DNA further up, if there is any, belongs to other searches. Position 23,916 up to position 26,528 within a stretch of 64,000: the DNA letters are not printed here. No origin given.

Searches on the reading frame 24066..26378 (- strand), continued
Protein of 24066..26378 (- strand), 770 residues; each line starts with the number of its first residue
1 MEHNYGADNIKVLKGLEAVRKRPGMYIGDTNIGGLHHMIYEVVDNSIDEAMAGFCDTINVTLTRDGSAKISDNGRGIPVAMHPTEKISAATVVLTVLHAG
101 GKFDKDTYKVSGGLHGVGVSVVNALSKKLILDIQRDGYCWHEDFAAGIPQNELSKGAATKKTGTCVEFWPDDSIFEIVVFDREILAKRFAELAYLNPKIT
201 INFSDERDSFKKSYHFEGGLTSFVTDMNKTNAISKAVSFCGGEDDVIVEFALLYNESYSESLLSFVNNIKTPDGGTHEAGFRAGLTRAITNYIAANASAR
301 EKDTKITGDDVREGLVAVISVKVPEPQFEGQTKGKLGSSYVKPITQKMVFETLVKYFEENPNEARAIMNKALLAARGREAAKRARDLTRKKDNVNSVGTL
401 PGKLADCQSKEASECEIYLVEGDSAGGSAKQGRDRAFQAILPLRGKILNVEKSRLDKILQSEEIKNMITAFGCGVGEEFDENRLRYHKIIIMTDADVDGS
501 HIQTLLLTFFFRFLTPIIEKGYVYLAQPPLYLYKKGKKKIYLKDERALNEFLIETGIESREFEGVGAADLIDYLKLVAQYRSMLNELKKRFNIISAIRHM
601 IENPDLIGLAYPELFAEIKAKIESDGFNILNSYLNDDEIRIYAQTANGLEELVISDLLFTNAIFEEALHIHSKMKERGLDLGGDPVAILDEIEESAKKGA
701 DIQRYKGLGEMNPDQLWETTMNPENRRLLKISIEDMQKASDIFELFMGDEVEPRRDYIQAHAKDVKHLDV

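Call 62: find_encoding_contigs(protein=P0212, flank=7000, max_places=3)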
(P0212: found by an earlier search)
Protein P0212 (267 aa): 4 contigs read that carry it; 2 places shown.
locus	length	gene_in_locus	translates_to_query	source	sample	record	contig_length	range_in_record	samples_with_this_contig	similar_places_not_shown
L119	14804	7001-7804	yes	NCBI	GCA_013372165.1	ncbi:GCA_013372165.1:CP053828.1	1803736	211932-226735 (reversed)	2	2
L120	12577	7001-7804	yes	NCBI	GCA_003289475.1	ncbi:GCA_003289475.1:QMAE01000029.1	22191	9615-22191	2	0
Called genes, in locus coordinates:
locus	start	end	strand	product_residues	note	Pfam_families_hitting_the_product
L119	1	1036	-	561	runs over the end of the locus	PF12837:Fer4_6 (faint), PF13237:Fer4_10 (weak), PF00037:Fer4 (faint), PF12797:Fer4_2 (faint), PF12838:Fer4_7, PF13187:Fer4_9 (weak), PF14697:Fer4_21 (weak), PF13237:Fer4_10 (weak), +2 more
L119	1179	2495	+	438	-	PF03841:SelA, PF00266:Aminotran_5 (weak)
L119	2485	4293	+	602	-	PF00009:GTP_EFTU, PF01926:MMR_HSR1 (weak), PF03144:GTP_EFTU_D2 (weak), PF09107:WHD_3rd_SelB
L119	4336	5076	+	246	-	PF13098:Thioredoxin_2 (weak)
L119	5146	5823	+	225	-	PF02348:CTP_transf_3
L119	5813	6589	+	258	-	PF01261:AP_endonuc_2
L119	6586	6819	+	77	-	-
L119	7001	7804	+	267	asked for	PF02655:ATP-grasp_3, PF13535:ATP-grasp_4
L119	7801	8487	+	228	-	PF13489:Methyltransf_23, PF02353:CMAS, PF05175:MTS (weak), PF13847:Methyltransf_31, PF08241:Methyltransf_11, PF08242:Methyltransf_12, PF13649:Methyltransf_25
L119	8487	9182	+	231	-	PF13489:Methyltransf_23, PF01728:FtsJ (weak), PF13847:Methyltransf_31 (weak), PF08241:Methyltransf_11, PF08242:Methyltransf_12, PF13649:Methyltransf_25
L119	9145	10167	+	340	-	PF03102:NeuB, PF08666:SAF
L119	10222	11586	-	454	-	PF02812:ELFV_dehydrog_N, PF00208:ELFV_dehydrog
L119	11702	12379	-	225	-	PF02621:VitK2_biosynth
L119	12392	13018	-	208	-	PF14681:UPRTase, PF00156:Pribosyltran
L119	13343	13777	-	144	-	PF02391:MoaE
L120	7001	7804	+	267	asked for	PF02655:ATP-grasp_3, PF13535:ATP-grasp_4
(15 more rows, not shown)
